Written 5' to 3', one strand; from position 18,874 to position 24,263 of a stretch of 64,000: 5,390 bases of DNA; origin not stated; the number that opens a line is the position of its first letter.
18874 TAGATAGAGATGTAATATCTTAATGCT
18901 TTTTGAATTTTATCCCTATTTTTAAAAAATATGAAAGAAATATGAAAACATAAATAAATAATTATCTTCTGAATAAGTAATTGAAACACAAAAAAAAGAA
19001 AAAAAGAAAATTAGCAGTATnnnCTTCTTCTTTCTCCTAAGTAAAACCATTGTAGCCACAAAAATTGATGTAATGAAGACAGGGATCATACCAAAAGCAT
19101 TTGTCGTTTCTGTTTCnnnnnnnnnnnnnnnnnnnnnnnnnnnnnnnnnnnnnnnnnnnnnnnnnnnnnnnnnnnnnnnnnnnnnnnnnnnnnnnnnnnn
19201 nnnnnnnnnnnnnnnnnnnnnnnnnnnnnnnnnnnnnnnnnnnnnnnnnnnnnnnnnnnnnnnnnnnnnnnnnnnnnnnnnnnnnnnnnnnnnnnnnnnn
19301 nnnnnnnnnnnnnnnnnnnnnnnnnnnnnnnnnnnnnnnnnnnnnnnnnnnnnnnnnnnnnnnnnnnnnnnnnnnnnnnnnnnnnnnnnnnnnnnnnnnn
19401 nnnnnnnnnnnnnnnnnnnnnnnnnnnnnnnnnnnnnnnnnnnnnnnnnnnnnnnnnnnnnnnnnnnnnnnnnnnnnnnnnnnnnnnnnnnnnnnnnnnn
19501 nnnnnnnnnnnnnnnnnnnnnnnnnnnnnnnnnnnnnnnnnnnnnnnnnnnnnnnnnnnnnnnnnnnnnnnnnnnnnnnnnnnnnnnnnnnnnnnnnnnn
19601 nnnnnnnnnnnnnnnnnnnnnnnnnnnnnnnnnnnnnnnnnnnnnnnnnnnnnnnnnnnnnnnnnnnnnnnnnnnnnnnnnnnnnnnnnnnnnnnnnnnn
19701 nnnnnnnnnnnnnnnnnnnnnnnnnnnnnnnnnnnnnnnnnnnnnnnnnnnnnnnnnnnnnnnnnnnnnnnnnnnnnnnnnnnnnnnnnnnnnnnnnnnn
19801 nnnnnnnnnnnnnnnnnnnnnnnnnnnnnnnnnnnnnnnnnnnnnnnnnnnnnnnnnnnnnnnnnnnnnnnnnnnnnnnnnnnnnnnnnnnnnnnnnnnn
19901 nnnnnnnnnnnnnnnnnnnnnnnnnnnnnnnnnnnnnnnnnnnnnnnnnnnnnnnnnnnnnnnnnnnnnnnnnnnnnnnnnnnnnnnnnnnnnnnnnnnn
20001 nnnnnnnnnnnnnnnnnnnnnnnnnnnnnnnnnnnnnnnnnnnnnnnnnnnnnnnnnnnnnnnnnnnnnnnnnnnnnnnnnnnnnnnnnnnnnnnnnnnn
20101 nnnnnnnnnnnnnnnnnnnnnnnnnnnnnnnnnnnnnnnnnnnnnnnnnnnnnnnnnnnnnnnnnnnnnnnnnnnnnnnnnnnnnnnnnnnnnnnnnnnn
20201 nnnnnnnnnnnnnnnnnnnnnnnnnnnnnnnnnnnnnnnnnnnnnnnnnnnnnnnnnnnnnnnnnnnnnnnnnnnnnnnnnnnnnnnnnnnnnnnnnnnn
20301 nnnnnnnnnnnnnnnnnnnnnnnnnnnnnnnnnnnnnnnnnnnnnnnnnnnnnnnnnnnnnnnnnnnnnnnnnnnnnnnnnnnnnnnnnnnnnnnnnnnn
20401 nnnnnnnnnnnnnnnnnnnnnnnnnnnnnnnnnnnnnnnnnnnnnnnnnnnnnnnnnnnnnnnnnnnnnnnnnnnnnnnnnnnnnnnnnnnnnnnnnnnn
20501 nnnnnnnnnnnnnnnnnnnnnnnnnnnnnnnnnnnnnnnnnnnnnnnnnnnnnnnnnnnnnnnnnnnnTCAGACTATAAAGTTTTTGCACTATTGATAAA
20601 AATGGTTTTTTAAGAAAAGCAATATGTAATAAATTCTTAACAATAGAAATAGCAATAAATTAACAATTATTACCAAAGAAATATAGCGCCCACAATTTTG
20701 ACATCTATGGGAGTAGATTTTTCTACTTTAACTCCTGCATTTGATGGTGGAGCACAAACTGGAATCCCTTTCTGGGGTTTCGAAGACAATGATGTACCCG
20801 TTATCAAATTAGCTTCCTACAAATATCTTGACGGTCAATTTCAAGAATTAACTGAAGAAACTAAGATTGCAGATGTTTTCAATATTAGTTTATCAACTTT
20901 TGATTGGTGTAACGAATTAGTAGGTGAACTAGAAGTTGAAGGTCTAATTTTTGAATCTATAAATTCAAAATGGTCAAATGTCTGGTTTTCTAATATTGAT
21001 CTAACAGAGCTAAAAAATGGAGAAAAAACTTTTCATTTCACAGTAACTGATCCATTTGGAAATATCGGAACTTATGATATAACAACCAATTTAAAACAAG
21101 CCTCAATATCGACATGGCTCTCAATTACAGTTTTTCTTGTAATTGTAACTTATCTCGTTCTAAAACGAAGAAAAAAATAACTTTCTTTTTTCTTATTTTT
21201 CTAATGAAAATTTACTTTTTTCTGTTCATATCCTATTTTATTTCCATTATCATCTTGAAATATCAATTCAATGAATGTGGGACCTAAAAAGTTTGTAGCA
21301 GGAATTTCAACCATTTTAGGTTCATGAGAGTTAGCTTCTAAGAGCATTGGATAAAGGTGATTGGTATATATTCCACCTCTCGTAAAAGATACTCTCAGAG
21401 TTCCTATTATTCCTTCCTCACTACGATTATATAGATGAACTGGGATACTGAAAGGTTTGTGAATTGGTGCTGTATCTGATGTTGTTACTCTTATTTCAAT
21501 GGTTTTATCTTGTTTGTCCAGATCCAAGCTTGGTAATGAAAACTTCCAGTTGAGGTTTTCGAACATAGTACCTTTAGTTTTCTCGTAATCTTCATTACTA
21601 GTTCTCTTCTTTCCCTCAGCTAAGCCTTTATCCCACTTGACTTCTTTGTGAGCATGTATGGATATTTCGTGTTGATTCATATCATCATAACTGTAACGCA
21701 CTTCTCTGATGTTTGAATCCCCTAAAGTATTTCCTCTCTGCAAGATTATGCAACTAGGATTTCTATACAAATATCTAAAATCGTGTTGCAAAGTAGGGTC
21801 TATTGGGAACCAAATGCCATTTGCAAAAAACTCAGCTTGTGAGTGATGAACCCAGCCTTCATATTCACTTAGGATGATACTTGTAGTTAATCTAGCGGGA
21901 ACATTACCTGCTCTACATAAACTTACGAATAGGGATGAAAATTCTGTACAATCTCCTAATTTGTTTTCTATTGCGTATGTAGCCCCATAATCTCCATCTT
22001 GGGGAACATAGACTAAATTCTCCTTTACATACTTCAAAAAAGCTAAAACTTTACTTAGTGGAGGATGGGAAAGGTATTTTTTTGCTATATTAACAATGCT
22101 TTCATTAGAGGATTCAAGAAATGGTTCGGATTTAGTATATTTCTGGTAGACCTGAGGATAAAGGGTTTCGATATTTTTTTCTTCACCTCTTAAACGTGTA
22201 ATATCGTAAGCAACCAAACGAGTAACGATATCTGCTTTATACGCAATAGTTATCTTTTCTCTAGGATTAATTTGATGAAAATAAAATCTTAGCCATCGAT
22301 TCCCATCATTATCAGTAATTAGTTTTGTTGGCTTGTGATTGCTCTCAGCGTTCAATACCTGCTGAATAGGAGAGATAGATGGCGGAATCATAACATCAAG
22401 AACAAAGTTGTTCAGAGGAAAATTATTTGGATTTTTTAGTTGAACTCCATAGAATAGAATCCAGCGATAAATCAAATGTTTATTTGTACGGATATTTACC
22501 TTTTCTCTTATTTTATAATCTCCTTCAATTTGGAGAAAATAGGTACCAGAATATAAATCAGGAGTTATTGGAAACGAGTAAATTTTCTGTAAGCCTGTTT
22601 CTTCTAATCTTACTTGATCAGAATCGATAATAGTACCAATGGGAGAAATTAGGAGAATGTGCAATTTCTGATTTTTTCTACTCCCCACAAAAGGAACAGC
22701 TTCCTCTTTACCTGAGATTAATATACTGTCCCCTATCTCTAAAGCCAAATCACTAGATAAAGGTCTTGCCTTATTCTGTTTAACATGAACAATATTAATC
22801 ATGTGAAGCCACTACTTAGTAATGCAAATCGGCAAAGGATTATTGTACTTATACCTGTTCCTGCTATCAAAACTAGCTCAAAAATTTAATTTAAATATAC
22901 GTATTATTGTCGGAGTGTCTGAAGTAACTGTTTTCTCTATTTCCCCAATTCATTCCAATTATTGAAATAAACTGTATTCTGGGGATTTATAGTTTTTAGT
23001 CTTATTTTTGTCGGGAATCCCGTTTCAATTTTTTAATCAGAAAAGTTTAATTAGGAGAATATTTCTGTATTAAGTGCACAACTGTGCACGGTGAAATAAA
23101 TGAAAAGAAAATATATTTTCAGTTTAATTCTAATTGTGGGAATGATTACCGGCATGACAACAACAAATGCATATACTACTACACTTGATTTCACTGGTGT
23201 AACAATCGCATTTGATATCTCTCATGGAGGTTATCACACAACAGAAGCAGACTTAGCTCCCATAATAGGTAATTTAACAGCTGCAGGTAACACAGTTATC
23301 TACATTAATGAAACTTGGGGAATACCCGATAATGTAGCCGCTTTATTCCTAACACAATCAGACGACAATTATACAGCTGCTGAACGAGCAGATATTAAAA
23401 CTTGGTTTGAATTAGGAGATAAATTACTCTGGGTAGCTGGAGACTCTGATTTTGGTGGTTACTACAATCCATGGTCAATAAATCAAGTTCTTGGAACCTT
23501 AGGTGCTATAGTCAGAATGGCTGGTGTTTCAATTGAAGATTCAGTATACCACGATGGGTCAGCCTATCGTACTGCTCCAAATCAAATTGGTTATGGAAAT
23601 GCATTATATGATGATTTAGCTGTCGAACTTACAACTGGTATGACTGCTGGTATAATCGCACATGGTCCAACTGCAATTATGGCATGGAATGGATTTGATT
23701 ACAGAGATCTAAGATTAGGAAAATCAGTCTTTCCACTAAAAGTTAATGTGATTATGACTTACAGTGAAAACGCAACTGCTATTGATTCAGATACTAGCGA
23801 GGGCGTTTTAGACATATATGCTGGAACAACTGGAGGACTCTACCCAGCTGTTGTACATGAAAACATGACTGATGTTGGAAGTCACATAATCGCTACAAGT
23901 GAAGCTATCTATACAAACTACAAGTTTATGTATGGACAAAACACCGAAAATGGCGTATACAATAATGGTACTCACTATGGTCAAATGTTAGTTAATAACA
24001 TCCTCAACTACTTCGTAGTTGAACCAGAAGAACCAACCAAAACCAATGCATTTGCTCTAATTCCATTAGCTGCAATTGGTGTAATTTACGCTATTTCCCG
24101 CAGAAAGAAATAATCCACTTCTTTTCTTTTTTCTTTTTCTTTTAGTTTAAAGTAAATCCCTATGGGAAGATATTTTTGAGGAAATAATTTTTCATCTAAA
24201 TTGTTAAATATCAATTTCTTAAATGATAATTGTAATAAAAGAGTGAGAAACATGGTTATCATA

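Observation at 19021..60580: Recurrent C-terminal TM helix plus Lys/Arg tail anchor on at least 8 secreted proteins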

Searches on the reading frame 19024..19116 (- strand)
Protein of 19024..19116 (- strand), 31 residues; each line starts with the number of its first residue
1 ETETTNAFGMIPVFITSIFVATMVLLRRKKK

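Call 29: find_related_loci(query=A2, collection=metagenome_contigs, flank=3000)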
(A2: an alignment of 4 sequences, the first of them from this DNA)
Query A2 (31 aa) in metagenome_contigs; peptide patterns used: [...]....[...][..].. (x = any residue, [..] = any of these).
42 stretches matched a pattern, but none encodes a relative of the query by tblastn (E <= 1e-3).

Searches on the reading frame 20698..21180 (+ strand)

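Call 4: search_protein_families(library=pfam, proteins=[window:20698-21180:+], max_evalue=0.01)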
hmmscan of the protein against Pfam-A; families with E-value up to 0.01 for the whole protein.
window:20698-21180:+ (160 aa): 0 families

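Call 5: search_protein_families(library=ncbifam, proteins=[window:20698-21180:+], max_evalue=1)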
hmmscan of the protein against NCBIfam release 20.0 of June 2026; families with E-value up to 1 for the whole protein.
window:20698-21180:+ (160 aa): 2 families
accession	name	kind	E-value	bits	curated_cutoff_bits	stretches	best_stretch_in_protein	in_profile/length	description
NF033510.3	Ca_tandemer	repeat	0.051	14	50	1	96-123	68-95/96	Ca2+-stabilized repeat-containing adhesin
NF045529.2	Heimdall-CTERM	domain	0.65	10.5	24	0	143-160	8-26/26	Heimdall-CTERM domain-containing surface protein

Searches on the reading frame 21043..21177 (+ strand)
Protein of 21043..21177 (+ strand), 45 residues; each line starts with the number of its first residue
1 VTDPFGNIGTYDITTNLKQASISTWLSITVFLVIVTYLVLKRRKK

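Call 7: search_protein_families(library=ncbifam, proteins=[window:21043-21177:+], max_evalue=10)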
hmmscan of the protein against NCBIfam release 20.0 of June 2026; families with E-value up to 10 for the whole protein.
seq(45 aa): 2 families
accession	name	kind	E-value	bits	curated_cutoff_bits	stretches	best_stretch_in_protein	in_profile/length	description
TIGR01167.1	LPXTG_anchor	domain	0.047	14.4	15.9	1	19-45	9-34/34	LPXTG cell wall anchor domain-containing protein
NF045529.2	Heimdall-CTERM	domain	0.11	12.9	24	1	28-45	8-26/26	Heimdall-CTERM domain-containing surface protein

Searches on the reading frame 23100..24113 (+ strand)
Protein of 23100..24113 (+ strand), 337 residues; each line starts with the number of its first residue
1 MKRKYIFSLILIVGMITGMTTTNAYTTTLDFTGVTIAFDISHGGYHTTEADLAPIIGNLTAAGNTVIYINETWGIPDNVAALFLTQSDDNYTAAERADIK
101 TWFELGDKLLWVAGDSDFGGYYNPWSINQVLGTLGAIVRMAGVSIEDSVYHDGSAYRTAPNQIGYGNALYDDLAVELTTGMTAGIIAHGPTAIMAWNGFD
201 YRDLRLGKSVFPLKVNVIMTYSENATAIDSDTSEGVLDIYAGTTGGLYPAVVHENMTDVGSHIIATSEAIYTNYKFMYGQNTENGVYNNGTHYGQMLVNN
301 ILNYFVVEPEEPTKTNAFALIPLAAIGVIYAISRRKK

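Call 4: search_protein_families(library=pfam, proteins=[window:23100-24113:+], max_evalue=0.01)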
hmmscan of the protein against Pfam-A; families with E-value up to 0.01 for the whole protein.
window:23100-24113:+ (337 aa): 1 family
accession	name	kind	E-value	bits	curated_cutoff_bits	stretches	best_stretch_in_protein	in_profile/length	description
PF14258.12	DUF4350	-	0.003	18.3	30.4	0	81-281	40-173/181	Domain of unknown function (DUF4350)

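Call 5: search_protein_families(library=ncbifam, proteins=[window:23100-24113:+], max_evalue=1)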
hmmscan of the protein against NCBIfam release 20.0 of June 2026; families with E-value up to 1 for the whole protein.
window:23100-24113:+ (337 aa): 1 family
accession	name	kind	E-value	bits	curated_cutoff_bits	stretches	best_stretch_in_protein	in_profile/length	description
NF053851.1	Bdello_MAT_N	subfamily_domain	0.084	12.7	60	1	219-259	50-90/162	mosaic adhesive trimer family chimeric fiber protein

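Call 54: search_protein_representatives(protein=window:23100-24113:+)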
Query: 337 residues. Proteins with E-value up to 0.001 (for the whole library): 239; up to 1e-10: 124; up to 1e-30: 39. The best 150 are listed.
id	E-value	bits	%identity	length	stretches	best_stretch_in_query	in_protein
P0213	2.9e-148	509.7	40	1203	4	57-309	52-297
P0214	1.5e-103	362.7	56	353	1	1-337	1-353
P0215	3.3e-87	309.0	50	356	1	5-315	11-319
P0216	4.7e-85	301.9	54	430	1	23-312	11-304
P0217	6.7e-85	301.4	52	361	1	1-337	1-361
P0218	8.7e-83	294.5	48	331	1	5-337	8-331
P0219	4.4e-64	233.0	35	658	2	28-312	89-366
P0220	1.8e-61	224.4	43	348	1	9-336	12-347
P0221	4.0e-61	223.3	44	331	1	3-337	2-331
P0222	1.4e-60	221.5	47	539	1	20-308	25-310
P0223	7.3e-57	209.3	50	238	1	5-241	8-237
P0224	7.3e-57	209.3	57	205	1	138-337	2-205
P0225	1.0e-54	202.2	34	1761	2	29-312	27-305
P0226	2.0e-51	191.4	40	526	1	4-308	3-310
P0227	3.1e-51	190.8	42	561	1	6-307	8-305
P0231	1.8e-41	158.7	38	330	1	6-319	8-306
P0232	2.1e-41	158.5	29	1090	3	72-307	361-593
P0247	1.4e-32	129.5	29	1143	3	42-304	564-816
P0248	7.5e-32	127.1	36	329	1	31-336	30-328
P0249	1.8e-31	125.8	29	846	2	35-283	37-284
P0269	4.3e-26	108.1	33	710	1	32-306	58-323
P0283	8.2e-23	97.4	35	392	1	42-303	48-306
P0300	2.9e-16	75.9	30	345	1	3-299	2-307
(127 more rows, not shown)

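Call 57: list_cluster_members(proteins=[P0231, P0232, P0247, P0249, P0269, P0300, P0217, P0218, P0248, P0283])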
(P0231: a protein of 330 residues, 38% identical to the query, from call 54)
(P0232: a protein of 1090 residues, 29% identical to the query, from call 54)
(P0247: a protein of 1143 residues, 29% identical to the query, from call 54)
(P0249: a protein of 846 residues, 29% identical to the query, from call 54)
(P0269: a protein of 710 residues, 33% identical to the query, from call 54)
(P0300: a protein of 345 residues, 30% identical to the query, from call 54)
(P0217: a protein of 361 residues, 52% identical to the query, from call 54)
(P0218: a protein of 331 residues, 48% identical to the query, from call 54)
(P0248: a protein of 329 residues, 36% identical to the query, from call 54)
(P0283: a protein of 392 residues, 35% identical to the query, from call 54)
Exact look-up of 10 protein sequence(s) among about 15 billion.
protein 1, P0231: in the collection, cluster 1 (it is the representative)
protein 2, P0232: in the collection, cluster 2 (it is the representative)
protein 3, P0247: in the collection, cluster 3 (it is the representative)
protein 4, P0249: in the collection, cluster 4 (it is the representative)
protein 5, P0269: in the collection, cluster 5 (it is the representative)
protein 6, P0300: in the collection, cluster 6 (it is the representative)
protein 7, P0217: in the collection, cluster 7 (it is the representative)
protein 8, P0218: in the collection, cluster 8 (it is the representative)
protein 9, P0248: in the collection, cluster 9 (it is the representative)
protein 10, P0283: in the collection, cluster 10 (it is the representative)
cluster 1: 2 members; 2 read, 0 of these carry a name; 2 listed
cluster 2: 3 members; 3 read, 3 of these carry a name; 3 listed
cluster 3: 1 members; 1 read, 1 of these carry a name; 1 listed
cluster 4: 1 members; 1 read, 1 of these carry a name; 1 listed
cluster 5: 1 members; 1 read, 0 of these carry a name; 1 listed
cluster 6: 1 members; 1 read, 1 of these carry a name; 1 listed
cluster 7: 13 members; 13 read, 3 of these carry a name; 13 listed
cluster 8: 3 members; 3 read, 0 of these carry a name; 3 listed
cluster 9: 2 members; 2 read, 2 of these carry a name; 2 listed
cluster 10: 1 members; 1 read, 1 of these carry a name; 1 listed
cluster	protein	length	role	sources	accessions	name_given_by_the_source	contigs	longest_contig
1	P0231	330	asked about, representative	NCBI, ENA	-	-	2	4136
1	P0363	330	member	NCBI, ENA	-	-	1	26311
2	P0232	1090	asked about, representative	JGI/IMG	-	hypothetical protein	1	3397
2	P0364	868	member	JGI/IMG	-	hypothetical protein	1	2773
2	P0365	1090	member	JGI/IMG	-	hypothetical protein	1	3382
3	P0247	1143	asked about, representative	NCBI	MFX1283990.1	MAG: hypothetical protein ACFFB5_10060 [Promethearchaeota archaeon]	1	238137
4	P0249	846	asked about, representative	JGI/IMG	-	PGF-CTERM protein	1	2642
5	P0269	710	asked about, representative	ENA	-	-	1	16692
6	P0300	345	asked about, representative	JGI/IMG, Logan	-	hypothetical protein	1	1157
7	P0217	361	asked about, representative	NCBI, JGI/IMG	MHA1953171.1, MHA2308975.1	MAG: hypothetical protein ACW96U_04410 [Candidatus Heimdallarchaeaceae archaeon] | hypothetical protein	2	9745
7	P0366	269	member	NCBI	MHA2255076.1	MAG: hypothetical protein ACXAAM_03300, partial [Candidatus Heimdallarchaeaceae archaeon]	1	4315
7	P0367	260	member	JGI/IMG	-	hypothetical protein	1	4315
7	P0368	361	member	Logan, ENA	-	-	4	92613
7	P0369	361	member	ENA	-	-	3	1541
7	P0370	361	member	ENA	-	-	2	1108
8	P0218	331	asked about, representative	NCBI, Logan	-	-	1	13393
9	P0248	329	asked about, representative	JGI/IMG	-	hypothetical protein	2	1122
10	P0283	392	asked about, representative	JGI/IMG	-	hypothetical protein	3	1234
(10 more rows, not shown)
